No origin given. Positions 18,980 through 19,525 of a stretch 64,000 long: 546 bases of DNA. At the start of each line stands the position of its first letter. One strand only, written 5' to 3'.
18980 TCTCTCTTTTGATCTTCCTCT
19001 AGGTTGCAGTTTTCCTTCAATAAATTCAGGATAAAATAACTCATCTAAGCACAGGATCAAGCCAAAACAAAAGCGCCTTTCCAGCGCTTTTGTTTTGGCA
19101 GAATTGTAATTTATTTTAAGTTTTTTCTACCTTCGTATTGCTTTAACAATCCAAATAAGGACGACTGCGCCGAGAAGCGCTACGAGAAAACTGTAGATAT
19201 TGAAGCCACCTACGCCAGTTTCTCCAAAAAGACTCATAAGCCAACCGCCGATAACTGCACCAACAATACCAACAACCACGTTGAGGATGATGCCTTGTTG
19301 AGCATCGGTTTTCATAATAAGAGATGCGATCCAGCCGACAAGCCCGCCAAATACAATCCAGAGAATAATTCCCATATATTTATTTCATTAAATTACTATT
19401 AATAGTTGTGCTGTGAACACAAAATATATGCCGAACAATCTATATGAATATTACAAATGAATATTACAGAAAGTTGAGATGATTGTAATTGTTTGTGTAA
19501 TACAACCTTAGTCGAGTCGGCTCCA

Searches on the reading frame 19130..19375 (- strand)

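Call 95: search_protein_families(library=pfam, proteins=[window:19130-19375:-], max_evalue=0.001)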
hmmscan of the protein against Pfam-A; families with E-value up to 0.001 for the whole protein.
window:19130-19375:- (82 aa): 1 family
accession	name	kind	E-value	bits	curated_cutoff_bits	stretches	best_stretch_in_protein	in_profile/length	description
PF04226.18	Transgly_assoc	-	4.7e-15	56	25.3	1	33-82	1-49/49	Transglycosylase associated protein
